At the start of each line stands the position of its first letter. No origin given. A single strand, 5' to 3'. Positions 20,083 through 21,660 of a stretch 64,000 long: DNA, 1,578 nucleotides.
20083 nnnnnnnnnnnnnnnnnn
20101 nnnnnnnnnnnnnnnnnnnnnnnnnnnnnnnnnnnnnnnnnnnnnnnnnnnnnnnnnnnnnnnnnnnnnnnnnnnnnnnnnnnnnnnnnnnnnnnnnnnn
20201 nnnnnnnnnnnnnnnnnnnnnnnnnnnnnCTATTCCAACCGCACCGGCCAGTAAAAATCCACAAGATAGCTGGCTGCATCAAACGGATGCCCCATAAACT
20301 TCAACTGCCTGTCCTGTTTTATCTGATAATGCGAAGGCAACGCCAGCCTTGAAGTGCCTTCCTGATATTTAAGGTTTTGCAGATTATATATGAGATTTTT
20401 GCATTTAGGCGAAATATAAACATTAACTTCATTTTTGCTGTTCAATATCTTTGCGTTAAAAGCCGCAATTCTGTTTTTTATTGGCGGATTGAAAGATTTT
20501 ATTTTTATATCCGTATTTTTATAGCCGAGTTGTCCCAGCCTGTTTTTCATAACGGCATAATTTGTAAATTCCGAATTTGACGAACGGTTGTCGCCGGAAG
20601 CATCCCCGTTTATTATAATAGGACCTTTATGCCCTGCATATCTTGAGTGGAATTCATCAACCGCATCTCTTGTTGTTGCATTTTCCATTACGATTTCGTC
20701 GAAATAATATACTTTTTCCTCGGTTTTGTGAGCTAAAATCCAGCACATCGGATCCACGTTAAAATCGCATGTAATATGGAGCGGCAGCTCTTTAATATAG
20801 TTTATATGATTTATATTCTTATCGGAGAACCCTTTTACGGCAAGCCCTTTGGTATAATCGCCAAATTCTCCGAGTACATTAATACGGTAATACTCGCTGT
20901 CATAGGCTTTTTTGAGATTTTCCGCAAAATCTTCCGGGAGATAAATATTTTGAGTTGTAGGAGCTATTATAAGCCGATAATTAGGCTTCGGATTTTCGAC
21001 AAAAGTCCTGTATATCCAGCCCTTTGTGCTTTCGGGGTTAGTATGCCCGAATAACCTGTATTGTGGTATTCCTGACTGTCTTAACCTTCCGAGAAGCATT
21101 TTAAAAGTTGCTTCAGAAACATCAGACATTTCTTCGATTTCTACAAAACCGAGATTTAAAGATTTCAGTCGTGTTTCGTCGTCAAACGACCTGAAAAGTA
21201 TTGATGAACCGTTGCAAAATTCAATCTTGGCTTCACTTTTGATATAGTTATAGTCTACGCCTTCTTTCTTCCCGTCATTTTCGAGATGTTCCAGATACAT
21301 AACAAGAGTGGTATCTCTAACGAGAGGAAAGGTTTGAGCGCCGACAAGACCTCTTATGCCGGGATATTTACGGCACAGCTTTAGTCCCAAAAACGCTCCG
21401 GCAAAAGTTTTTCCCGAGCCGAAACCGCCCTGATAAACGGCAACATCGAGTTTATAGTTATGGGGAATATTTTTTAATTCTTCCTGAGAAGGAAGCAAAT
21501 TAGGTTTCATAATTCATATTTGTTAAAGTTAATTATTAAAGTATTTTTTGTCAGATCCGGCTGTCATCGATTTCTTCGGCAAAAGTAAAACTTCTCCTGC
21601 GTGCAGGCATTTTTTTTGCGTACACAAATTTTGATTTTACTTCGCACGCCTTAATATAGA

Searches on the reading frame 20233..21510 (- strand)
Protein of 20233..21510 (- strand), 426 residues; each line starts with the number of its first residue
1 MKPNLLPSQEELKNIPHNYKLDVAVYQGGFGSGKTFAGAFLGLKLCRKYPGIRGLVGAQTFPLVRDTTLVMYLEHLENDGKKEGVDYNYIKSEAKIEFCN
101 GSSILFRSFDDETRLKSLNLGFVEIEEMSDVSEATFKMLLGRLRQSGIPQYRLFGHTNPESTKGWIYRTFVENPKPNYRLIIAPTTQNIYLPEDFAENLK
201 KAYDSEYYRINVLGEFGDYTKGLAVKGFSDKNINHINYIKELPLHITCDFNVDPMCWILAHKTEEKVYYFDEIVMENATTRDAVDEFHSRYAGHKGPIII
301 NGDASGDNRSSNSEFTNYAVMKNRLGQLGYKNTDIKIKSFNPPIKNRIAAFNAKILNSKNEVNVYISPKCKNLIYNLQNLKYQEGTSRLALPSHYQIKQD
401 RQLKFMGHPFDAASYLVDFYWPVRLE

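Call 99: search_dna_similar(query=window:20233-21510:-, collection=phages, mode=protein, max_rows=8)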
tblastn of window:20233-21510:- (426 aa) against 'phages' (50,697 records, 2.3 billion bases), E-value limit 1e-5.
Records with a match: 1250; places in all: 1253; records where one place covers at least 80% of the query: 923.
Best place of each record, by identity: <60% 1250.
By first word of the organism name: Salmonella 366; Escherichia 263; Enterococcus 78; Staphylococcus 74; Vibrio 70; Klebsiella 53; Streptococcus 42; Clostridium 40; Pseudomonas 40; Serratia 13; and 63 more.
By host as written in the record: Escherichia coli 146; - 86; Salmonella enterica 54; Salmonella enterica subsp. enterica serovar Enteritidis 53; Salmonella enterica subsp. enterica serovar Typhimurium 49; Salmonella sp. 37; Clostridium sporogenes ATCC-15579 30; Staphylococcus aureus 24; and 366 more.
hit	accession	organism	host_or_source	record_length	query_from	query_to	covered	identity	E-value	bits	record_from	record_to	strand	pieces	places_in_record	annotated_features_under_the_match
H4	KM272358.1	Salmonella phage LSPA1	Salmonella paratyphi A CMCC50973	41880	9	423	97%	30.2%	1e-34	142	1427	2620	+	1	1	terminase | homing endonuclease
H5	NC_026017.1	Salmonella phage LSPA1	Salmonella paratyphi A CMCC50973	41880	9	423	97%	30.2%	1e-34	142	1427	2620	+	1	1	terminase | homing endonuclease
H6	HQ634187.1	Cyanophage KBS-S-2A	Synechococcus sp. WH7803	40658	28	417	92%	31.9%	3e-35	144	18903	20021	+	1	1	phage terminase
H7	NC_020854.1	Cyanophage KBS-S-2A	Synechococcus sp. WH7803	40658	28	417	92%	31.9%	3e-35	144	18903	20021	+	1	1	phage terminase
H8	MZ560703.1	Salmonella phage vB_SalS_TU03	Salmonella sp.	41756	8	423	98%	29.5%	2e-34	142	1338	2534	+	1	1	terminase large subunit | hypothetical protein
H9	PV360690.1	Salmonella phage PK1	Salmonella enterica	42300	9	423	97%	29.5%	1e-34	142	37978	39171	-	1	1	terminase large subunit protein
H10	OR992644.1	Escherichia phage EP-B-K_E2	Escherichia coli (EPEC)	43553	9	423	97%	29.5%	1e-34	142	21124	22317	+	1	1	record has no annotation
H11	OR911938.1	Escherichia phage vB_EcoS_SD276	Escherichia coli LCU-Ecoli405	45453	2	423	99%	28.3%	6e-27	119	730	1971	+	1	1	terminase large subunit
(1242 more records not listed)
